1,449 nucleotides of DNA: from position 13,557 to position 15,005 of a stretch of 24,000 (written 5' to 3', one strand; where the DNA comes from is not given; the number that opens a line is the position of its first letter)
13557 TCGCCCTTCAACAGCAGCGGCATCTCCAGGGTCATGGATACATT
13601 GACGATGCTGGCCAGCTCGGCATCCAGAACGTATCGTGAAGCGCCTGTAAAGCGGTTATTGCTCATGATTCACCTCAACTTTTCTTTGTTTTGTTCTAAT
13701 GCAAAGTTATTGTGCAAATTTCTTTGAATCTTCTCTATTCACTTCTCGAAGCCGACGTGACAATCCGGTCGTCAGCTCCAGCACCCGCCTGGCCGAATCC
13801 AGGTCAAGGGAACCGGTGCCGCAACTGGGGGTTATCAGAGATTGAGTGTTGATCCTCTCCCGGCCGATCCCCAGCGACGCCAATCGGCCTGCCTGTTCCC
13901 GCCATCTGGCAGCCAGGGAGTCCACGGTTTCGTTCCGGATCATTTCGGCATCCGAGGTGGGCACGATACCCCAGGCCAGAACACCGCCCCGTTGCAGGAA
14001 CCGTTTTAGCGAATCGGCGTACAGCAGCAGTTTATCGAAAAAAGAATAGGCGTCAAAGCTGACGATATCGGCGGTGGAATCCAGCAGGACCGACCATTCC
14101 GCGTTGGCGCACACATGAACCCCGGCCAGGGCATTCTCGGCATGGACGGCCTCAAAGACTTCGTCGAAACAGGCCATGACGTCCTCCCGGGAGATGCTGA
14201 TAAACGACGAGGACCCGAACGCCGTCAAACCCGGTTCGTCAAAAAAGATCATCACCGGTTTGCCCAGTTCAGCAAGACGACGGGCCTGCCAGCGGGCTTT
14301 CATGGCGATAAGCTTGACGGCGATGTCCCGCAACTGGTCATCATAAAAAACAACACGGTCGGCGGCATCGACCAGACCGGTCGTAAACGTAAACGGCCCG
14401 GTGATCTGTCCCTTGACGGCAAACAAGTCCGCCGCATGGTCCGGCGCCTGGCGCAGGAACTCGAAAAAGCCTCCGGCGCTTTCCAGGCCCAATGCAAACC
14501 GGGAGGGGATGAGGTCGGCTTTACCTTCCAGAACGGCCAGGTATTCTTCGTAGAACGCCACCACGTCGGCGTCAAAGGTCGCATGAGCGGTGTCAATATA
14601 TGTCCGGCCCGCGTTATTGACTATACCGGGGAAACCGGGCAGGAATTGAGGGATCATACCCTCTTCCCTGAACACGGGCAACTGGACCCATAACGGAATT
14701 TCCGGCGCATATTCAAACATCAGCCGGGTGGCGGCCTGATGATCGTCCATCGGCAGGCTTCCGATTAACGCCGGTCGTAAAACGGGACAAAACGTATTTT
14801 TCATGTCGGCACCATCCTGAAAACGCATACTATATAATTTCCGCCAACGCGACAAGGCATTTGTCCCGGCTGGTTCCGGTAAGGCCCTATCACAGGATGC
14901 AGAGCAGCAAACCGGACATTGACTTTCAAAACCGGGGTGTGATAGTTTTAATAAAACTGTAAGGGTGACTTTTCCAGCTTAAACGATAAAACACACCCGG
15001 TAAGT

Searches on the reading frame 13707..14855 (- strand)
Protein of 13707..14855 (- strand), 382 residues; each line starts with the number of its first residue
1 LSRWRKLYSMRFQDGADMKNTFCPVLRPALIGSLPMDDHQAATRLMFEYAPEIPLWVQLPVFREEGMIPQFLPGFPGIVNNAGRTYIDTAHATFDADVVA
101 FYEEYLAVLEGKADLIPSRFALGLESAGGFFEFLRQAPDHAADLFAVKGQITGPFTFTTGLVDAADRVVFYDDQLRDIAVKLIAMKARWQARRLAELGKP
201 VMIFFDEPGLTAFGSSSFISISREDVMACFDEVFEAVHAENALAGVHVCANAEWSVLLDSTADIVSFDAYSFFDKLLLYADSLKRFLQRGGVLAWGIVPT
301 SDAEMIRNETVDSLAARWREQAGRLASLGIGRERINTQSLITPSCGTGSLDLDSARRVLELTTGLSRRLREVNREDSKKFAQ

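Call 3: search_protein_families(library=pfam, proteins=[window:13707-14855:-], max_evalue=0.01)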
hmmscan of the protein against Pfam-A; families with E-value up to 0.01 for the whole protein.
window:13707-14855:- (382 aa): 0 families

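Call 4: search_protein_families(library=ncbifam, proteins=[window:13707-14855:-], max_evalue=0.01)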
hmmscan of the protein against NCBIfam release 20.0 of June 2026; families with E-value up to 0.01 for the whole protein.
window:13707-14855:- (382 aa): 1 family
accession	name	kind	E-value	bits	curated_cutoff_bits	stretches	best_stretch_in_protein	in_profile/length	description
NF002119.0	PRK00957.1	equivalog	5.3e-06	25.8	258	1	144-365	107-300/306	methionine synthase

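Call 23: find_homologous_proteins(query=window:13707-14804:-, max_evalue=0.001)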
Query window:13707-14804:- (365 aa): 4065 proteins with E <= 0.001 among 8000 candidates; the best 120 are listed.
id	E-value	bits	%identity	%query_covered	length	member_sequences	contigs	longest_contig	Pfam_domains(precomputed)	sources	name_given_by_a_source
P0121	6.4e-228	774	100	95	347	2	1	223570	-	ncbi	ncbi:MAG: hypothetical protein AB1724_09530 [Thermodesulfobacteriota bacterium]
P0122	1.4e-180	618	79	97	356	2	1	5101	-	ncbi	-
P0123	3.8e-175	600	74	98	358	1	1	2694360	-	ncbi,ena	-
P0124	3.8e-172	590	74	98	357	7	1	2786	-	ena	-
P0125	1.9e-171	588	74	97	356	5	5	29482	-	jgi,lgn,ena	-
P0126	3.1e-170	584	73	98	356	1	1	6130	-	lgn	-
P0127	9.8e-169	579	73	98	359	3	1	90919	-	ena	-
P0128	9.4e-163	560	69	98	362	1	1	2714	-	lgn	-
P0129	6.1e-161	554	69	97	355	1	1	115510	-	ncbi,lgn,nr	ncbi:MAG: hypothetical protein SWH61_11230 [Thermodesulfobacteriota bacterium]|nr:hypothetical prote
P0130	6.8e-160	550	71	97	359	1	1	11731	-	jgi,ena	-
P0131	2.8e-159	548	70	97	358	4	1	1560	-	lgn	-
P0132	3.7e-157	541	68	97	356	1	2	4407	-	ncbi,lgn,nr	ncbi:MAG: hypothetical protein SWH68_11620 [Thermodesulfobacteriota bacterium]|nr:hypothetical prote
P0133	1.1e-153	530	67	97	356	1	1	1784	-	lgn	-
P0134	3.2e-149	515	66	97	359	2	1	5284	-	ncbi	-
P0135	1.4e-146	506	65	97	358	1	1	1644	-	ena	-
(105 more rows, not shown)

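Call 27: search_solved_structures(query=A1, max_evalue=1)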
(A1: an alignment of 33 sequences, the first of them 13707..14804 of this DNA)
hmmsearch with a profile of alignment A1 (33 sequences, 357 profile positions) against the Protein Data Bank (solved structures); distinct sequences matched with E-value up to 1: 0.

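Call 34: predict_structure(alignment_id=A1)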
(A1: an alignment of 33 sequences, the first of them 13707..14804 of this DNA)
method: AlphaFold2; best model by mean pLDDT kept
length: 365 residues; sequences in the alignment: 33
mean_pLDDT: 93.3   pTM: 0.91
mean pLDDT of the five models: 93.3, 91.9, 91.2, 90.8, 89.8
residues with pLDDT >= 90: 314; 70-90: 39; 50-70: 10; < 50: 2
segments of 3 or more residues with pLDDT < 50: none
pLDDT, mean of each block of 10 residues (from residue 1): 78 91 97 93 92 96 91 97 98 96 94 97 96 95 95 96 98 97 96 79 86 97 97 88 96 92 97 96 93 98 98 96 94 95 97 83 56
secondary structure, 60 per line:
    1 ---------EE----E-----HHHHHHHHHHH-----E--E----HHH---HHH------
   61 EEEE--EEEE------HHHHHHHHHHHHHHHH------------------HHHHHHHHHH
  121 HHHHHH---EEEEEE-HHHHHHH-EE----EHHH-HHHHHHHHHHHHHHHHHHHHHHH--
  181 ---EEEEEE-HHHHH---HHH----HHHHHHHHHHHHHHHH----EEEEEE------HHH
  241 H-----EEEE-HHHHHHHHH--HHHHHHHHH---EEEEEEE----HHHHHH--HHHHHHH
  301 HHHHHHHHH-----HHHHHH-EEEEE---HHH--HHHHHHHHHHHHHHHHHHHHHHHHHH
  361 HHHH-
elements in order: H22-32 E61-64 E67-70 H77-92 H111-126 E130-135 H137-143 H156-178 E184-189 H191-195 H206-221 E226-231 H238-241 E247-250 H252-260 H263-271 E275-281 H286-291 H294-309 H315-320 E322-326 H335-364

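Call 37: find_encoding_contigs(protein=P0123, flank=8000, max_places=1)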
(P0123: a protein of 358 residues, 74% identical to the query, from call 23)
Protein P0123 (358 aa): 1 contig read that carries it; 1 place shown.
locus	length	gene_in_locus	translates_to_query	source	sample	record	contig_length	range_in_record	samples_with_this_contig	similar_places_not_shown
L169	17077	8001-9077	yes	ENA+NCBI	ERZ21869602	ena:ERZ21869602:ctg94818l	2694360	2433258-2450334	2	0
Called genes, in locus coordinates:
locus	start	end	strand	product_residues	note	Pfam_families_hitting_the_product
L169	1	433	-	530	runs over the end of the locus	PF00389:2-Hacid_dh, PF02826:2-Hacid_dh_C, PF07991:KARI_N (weak), PF19304:PGDH_inter, PF01842:ACT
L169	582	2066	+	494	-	PF08448:PAS_4 (faint), PF00989:PAS, PF13188:PAS_8 (weak), PF13426:PAS_9, PF00512:HisKA, PF02518:HATPase_c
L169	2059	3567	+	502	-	PF00072:Response_reg, PF00989:PAS (weak), PF13188:PAS_8 (weak), PF08448:PAS_4 (weak), PF13426:PAS_9 (weak), PF00512:HisKA, PF02518:HATPase_c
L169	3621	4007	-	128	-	PF00072:Response_reg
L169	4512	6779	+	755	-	PF08309:LVIVD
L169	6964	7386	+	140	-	PF00436:SSB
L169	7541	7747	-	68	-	PF02416:TatA_B_E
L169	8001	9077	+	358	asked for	-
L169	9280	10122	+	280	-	PF00158:Sigma54_activat (faint), PF13401:AAA_22 (weak), PF00004:AAA, PF07724:AAA_2, PF07728:AAA_5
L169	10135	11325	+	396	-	-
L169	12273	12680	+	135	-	-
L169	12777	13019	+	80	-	-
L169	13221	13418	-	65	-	-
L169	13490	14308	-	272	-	PF00106:adh_short, PF08659:KR, PF13561:adh_short_C2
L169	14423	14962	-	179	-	PF00293:NUDIX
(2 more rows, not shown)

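Call 38: find_encoding_contigs(protein=P0122, flank=8000, max_places=1)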
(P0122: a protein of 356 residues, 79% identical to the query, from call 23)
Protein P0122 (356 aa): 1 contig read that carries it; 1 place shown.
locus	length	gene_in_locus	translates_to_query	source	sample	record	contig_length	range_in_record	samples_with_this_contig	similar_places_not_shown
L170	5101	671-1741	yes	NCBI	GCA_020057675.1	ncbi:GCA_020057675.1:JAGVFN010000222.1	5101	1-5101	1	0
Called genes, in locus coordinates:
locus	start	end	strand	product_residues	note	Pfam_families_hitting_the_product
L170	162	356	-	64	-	PF02416:TatA_B_E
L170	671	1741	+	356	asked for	-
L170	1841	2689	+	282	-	PF00158:Sigma54_activat (faint), PF00004:AAA, PF07724:AAA_2, PF07728:AAA_5, PF13401:AAA_22 (weak)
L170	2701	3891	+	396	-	-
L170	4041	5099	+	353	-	?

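Call 39: find_encoding_contigs(protein=P0127, flank=8000, max_places=1)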
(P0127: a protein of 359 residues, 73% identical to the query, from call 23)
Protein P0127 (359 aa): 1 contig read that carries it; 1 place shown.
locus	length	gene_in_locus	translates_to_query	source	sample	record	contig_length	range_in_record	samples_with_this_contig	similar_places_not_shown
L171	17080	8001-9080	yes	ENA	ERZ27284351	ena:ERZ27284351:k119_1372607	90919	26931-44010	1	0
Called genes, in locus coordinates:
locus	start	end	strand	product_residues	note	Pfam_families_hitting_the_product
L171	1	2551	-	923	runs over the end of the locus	PF00037:Fer4 (weak), PF07992:Pyr_redox_2, PF00890:FAD_binding_2, PF01266:DAO (weak), PF07992:Pyr_redox_2, PF12831:FAD_oxidored, PF13450:NAD_binding_8, PF14697:Fer4_21, +8 more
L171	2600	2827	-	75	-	PF01266:DAO (weak), PF12831:FAD_oxidored (weak)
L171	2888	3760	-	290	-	PF02219:MTHFR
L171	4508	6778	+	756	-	PF08309:LVIVD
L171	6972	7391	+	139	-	PF00436:SSB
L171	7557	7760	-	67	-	PF02416:TatA_B_E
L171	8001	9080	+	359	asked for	-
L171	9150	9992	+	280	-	PF00158:Sigma54_activat (faint), PF13401:AAA_22 (weak), PF00004:AAA, PF07724:AAA_2, PF07728:AAA_5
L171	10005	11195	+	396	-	-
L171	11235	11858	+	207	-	-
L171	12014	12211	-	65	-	-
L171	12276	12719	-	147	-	PF13686:DrsE_2, PF02635:DsrE (weak)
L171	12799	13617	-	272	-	PF00106:adh_short, PF08659:KR, PF13561:adh_short_C2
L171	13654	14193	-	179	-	PF00293:NUDIX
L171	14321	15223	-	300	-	PF01734:Patatin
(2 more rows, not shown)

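Call 41: fold_search(model_id=the predicted structure, library=pdb)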
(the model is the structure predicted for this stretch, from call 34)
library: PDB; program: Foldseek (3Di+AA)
matches with E <= 10: 1704; with E <= 0.001: 37
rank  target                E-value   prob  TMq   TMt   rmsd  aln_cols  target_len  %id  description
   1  1r3y                  5.7e-07  1.00  0.50  0.51   7.1       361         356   12  Uroporphyrinogen Decarboxylase in complex with coproporphyrinogen-III (released 2003-12-09)
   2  4wsh_B                6.0e-07  1.00  0.48  0.50   6.8       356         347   13  Crystal structure of Probable Uroporphyrinogen decarboxylase (UPD) (URO-D) from Pseudomonas aeruginosa (released 2014-11-19)
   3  3bq5_B                6.4e-07  1.00  0.58  0.32   6.1       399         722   14  Crystal Structure of T. maritima Cobalamin-Independent Methionine Synthase complexed with Zn2+ and Homocysteine (Monoc (released 2008-03-11)
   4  1xpg_A                7.1e-07  1.00  0.49  0.26  12.7       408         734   13  Crystal Structure of T. maritima Cobalamin-Independent Methionine Synthase complexed with Zn2+ and Methyltetrahydrofol (released 2005-03-01)
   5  1xr2_A                8.3e-07  1.00  0.55  0.30   8.5       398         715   13  Crystal Structure of oxidized T. maritima Cobalamin-Independent Methionine Synthase complexed with Methyltetrahydrofol (released 2005-03-01)
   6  1r3s                  1.0e-06  1.00  0.50  0.51   7.2       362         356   12  Uroporphyrinogen Decarboxylase single mutant D86G in complex with coproporphyrinogen-I (released 2003-12-09)
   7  1xdj_A                1.3e-06  1.00  0.60  0.33   5.5       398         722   14  Crystal Structure of T. maritima Cobalamin-Independent Methionine Synthase complexed with Zn2+ and Homocysteine (released 2005-03-01)
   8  1r3r                  1.3e-06  1.00  0.49  0.50   7.4       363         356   11  Uroporphyrinogen Decarboxylase with mutation D86N (released 2003-12-09)
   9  1r3w                  1.3e-06  1.00  0.47  0.48   7.8       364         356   12  Uroporphyrinogen Decarboxylase Y164F mutant in complex with coproporphyrinogen-III (released 2003-12-09)
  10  6w2o                  1.6e-06  1.00  0.49  0.50   7.2       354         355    9  Crystal structure of uroporphyrinogen III decarboxylate (hemE) from Stenotrophomonas maltophilia (released 2020-04-22)
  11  3bq6_B                1.6e-06  1.00  0.56  0.30   8.5       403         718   14  Crystal Structure of T. maritima Cobalamin-Independent Methionine Synthase complexed with Zn2+ (Monoclinic) (released 2008-03-11)
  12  4ztx                  1.7e-06  1.00  0.44  0.23   5.0       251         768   17  Neurospora crassa cobalamin-independent methionine synthase complexed with Zn2+ (released 2015-12-09)
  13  3l7r                  1.8e-06  1.00  0.55  0.29   8.3       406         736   16  crystal structure of MetE from streptococcus mutans (released 2011-01-12)
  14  2q71                  2.8e-06  1.00  0.49  0.50   8.0       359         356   12  Uroporphyrinogen Decarboxylase G168R single mutant enzyme in complex with coproporphyrinogen-III (released 2007-06-19)
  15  1j93                  3.2e-06  1.00  0.48  0.50   7.2       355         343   15  Crystal Structure and Substrate Binding Modeling of the Uroporphyrinogen-III Decarboxylase from Nicotiana tabacum: Impli (released 2001-10-17)
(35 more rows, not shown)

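Call 68: search_protein_families(library=padloc, proteins=[window:13707-14804:-], max_evalue=0.01)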
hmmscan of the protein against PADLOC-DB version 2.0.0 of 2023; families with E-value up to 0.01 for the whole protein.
window:13707-14804:- (365 aa): 0 families
